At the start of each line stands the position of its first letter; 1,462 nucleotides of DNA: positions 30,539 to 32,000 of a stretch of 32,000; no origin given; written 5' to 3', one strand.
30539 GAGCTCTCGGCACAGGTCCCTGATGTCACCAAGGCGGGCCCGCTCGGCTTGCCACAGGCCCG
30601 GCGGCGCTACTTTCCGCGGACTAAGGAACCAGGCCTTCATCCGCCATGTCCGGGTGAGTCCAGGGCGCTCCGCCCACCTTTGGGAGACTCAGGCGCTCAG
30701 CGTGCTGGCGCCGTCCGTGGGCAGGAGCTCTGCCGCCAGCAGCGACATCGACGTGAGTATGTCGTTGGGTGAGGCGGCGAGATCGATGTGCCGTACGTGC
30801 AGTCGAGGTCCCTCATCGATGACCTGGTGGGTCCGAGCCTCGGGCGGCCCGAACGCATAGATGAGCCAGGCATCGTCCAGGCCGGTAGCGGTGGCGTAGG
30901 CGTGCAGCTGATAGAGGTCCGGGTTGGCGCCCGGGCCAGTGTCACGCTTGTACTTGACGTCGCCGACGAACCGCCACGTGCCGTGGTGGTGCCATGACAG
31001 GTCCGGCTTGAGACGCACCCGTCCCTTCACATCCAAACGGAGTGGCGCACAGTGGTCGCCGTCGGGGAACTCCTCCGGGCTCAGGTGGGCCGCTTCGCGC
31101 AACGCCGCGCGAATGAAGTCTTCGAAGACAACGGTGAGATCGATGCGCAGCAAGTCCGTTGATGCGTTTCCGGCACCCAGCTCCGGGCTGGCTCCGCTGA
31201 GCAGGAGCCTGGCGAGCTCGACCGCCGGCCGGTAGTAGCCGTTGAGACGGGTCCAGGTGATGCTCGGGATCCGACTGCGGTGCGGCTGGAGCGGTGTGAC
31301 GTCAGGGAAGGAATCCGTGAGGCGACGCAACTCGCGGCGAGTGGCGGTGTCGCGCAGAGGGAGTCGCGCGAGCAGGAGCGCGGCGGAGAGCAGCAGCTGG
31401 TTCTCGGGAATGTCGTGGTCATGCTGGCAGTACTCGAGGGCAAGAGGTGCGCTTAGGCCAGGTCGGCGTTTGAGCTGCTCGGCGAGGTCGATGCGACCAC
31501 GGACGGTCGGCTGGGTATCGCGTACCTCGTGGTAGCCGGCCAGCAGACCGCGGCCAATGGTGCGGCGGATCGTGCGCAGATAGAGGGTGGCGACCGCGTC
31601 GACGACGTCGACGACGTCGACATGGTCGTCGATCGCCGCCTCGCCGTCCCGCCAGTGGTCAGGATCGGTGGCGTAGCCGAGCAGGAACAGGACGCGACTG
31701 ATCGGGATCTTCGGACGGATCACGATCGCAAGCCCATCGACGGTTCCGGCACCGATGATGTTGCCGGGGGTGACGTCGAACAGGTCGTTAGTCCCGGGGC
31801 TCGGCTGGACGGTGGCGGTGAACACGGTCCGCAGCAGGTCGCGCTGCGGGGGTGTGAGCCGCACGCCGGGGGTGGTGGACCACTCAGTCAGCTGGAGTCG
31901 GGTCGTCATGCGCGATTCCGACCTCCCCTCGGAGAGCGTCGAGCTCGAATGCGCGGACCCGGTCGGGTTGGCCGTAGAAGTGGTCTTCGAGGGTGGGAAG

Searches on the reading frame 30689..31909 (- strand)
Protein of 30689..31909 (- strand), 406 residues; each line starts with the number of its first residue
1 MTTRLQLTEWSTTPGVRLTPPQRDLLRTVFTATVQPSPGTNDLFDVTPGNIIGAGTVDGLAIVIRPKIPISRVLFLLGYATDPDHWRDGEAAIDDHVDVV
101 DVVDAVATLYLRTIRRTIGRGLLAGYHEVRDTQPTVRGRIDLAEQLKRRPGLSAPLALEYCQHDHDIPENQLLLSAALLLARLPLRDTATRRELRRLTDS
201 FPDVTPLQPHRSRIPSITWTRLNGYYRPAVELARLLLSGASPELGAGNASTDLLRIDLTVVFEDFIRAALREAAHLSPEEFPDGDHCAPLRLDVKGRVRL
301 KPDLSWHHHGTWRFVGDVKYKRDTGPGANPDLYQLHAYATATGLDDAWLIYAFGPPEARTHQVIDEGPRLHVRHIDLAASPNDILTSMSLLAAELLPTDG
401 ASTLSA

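Call 6: search_protein_families(library=pfam, proteins=[window:30689-31909:-], max_evalue=0.01)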
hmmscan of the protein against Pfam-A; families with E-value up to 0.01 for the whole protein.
window:30689-31909:- (406 aa): 1 family
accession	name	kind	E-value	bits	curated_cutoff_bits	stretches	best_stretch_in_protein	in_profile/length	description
PF10117.15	McrBC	-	3.7e-44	151.4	23.9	1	49-352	4-318/318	McrBC 5-methylcytosine restriction system component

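Call 67: search_protein_families(library=padloc, proteins=[window:30689-31909:-], max_evalue=0.001)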
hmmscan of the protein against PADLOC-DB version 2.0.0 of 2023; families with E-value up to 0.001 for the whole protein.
window:30689-31909:- (406 aa): 0 families
